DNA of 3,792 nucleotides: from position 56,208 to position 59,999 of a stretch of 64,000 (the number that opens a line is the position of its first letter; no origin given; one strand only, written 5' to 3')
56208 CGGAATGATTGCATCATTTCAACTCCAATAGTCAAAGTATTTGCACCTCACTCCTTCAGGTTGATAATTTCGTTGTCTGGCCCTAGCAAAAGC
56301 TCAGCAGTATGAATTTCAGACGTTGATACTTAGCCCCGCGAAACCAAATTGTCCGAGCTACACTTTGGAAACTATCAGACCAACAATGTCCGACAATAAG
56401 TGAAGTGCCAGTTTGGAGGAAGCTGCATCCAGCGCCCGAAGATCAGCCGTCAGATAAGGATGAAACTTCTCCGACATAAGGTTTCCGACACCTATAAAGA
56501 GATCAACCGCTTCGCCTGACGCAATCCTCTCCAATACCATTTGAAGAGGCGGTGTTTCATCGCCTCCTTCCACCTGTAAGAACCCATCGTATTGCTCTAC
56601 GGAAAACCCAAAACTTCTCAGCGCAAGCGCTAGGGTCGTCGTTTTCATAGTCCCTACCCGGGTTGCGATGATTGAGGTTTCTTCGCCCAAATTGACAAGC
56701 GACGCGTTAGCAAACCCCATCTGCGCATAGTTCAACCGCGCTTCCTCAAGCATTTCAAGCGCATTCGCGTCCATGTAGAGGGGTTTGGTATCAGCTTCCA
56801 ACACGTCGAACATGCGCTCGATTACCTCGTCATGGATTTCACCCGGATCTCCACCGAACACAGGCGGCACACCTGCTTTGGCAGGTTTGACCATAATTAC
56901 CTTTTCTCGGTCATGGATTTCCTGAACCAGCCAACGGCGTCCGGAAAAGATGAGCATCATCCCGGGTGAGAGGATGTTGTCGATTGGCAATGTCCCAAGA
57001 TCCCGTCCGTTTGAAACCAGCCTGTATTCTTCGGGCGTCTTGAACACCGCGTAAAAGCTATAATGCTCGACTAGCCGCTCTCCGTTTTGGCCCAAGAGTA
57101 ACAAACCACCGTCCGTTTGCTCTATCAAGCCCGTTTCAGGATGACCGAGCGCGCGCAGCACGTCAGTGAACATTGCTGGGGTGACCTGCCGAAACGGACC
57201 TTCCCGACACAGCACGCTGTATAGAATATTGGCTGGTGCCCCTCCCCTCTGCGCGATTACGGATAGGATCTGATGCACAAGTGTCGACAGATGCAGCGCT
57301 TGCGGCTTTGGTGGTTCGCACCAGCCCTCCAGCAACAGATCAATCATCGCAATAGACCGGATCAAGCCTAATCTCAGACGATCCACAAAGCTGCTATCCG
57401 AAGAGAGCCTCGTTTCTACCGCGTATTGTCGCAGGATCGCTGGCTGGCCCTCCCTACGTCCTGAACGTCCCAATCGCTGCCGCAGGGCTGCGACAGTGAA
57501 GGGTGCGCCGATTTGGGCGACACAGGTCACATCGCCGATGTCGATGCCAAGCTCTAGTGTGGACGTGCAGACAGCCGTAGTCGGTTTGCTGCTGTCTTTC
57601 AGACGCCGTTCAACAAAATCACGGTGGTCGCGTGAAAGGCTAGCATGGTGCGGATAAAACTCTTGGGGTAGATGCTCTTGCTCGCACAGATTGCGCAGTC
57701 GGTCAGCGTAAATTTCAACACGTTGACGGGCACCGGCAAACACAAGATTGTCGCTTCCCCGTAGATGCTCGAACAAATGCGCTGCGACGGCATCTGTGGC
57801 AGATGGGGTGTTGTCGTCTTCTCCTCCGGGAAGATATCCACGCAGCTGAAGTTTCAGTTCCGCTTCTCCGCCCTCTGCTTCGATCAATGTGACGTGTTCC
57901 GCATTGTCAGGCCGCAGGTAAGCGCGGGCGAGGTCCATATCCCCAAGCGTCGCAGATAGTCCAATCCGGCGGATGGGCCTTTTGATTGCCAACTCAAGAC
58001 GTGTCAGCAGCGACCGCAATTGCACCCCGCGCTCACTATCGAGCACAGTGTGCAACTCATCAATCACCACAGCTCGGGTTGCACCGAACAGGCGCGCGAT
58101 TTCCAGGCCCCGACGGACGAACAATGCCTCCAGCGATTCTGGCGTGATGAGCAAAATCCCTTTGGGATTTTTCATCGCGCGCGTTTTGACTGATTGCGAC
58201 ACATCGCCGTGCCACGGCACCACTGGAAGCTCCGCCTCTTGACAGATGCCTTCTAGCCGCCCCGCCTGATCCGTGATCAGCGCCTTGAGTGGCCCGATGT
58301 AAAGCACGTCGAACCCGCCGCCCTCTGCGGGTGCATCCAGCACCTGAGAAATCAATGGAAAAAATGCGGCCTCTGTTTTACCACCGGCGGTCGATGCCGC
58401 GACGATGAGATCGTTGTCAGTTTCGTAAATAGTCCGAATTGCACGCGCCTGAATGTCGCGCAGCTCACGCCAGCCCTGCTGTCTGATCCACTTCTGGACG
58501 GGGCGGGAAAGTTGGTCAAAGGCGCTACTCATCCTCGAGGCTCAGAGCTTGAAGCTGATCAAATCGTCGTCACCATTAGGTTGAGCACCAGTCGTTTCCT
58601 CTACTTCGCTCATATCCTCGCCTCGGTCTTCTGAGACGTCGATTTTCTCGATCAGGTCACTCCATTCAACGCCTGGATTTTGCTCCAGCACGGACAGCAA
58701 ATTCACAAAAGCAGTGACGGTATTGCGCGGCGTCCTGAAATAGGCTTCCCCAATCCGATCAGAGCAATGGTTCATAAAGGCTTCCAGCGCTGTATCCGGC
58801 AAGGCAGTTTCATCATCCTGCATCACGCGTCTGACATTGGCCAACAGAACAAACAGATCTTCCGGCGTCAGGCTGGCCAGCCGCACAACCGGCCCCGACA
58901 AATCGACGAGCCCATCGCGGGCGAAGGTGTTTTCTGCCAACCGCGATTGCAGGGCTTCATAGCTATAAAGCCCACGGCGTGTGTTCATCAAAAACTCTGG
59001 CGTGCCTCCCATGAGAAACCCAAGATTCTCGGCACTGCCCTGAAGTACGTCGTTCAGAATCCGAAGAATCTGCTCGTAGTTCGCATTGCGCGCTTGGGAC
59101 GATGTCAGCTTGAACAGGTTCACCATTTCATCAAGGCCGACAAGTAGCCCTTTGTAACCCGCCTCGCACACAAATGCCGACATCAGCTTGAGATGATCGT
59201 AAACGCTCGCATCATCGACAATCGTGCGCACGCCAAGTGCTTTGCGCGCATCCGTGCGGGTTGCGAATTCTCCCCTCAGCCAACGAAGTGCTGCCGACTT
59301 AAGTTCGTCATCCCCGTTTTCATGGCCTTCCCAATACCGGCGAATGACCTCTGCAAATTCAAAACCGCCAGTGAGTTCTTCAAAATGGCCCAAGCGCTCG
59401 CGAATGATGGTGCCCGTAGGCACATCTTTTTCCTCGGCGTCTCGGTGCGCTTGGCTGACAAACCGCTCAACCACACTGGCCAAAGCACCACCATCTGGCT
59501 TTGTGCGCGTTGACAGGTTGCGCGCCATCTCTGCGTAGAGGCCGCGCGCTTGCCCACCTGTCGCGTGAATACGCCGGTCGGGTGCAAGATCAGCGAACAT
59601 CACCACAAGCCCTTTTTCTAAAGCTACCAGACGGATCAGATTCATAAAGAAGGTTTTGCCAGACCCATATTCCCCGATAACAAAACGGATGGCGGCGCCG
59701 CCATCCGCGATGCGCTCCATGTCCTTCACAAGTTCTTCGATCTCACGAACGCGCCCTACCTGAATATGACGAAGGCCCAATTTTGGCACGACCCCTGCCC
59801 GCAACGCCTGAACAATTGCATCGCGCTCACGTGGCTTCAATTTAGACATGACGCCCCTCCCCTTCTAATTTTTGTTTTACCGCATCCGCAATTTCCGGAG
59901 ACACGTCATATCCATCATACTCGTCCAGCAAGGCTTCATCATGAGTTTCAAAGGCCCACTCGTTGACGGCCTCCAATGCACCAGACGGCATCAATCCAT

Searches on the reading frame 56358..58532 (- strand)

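Call 9: search_protein_families(library=ncbifam, proteins=[window:56358-58532:-], max_evalue=1e-15)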
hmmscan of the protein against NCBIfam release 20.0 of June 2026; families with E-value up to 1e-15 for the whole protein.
window:56358-58532:- (724 aa): 5 families
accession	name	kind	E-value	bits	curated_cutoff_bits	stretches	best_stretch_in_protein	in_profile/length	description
TIGR04121.1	DEXH_lig_assoc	equivalog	1.6e-67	227.9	850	1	11-570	2-552/804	ligase-associated DNA damage response DEXH box helicase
NF010338.0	PRK13767.1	equivalog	1.4e-47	162.6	849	1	5-362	16-387/877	ATP-dependent helicase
NF007284.0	PRK09751.1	equivalog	8e-32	109.5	1496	0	7-219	14-238/1538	ATP-dependent helicase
TIGR03817.1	DECH_helic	hypoth_equivalog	1.6e-27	96.1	874.1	1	12-367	25-379/742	helicase/secretion neighborhood putative DEAH-box helicase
NF002654.0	PRK02362.1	equivalog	9.5e-16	57.2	887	0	8-201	8-186/739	ATP-dependent DNA helicase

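Call 82: search_protein_families(library=padloc, proteins=[window:56358-58532:-], max_evalue=0.00001)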
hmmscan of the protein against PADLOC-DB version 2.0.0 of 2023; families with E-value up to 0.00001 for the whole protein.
window:56358-58532:- (724 aa): 38 families (the best 25 are shown)
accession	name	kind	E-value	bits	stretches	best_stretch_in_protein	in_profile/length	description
PDLC03960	SngC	-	2.1e-276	917.3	1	2-711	3-711/720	-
PDLC02503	BrxHI|BrxHII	-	3.3e-117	390.6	1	2-642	2-613/698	BrxHI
PDLC02501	BrxHI|BrxHII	-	1.7e-83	279.3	1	18-605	18-579/925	BrxHI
PDLC02897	DpdJ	-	1.2e-26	90.9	1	25-365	101-456/1570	DpdJ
PDLC02864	DpdF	-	2.4e-16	57.7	1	17-365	16-332/610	DpdF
PDLC02896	DpdJ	-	6.2e-16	55.3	1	117-221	330-437/1487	DpdJ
PDLC00035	DruE3|DruE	-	2.2e-15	53.5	2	321-364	1064-1107/1460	SNF2 family N-terminal domain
PDLC03928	PsyrT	-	1.7e-14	51.1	1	16-163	16-154/689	-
PDLC00037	DruE3|DruE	-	5.4e-14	48.9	1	321-365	1061-1105/2055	SNF2 family N-terminal domain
PDLC00013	DruE1|DruE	-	1.1e-12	44.7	0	28-97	96-171/1776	SNF2 family N-terminal domain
PDLC00036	DruE3|DruE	-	4e-12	42.1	0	321-363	1054-1096/2023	SNF2 family N-terminal domain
PDLC00192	HamB1|HamB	-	8.7e-12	41.5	1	22-197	267-435/1104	DEAD-box helicase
PDLC01761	Cas3b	-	3.9e-11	40.4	1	18-122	214-305/705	-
PDLC02870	DpdF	-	5.6e-11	39.6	1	255-365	220-324/534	DpdF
PDLC02895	DpdJ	-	4.9e-10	34.9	0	146-226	1046-1129/2112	DpdJ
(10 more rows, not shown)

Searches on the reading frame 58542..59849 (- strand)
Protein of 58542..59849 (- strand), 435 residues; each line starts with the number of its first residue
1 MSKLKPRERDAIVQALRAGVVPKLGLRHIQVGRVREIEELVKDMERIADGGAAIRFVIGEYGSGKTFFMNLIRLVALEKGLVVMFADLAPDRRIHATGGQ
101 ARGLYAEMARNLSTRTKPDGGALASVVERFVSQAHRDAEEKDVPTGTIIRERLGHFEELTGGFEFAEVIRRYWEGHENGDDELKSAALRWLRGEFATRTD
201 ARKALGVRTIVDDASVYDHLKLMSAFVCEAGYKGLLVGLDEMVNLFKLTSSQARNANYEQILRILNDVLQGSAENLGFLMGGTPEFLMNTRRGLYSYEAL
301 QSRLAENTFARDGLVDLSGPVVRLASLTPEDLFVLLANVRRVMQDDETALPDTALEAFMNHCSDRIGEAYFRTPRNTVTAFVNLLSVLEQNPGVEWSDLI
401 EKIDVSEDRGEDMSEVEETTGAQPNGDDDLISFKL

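Call 9: search_protein_families(library=ncbifam, proteins=[window:58542-59849:-], max_evalue=1e-15)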
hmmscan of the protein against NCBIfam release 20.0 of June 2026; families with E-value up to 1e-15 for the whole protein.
window:58542-59849:- (435 aa): 1 family
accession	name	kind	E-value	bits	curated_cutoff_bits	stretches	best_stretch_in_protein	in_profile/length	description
NF033438.1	BREX_BrxD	equivalog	3e-45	155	350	1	7-391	3-397/423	BREX system ATP-binding protein BrxD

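Call 82: search_protein_families(library=padloc, proteins=[window:58542-59849:-], max_evalue=0.00001)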
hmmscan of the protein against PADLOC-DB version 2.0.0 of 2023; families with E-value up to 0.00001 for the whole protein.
window:58542-59849:- (435 aa): 2 families
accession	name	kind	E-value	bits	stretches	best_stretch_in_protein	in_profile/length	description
PDLC03959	SngB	-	6.1e-176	583.8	1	3-419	5-427/439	-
PDLC02494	BrxD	-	5.8e-47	158.8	1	1-395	1-405/440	BrxD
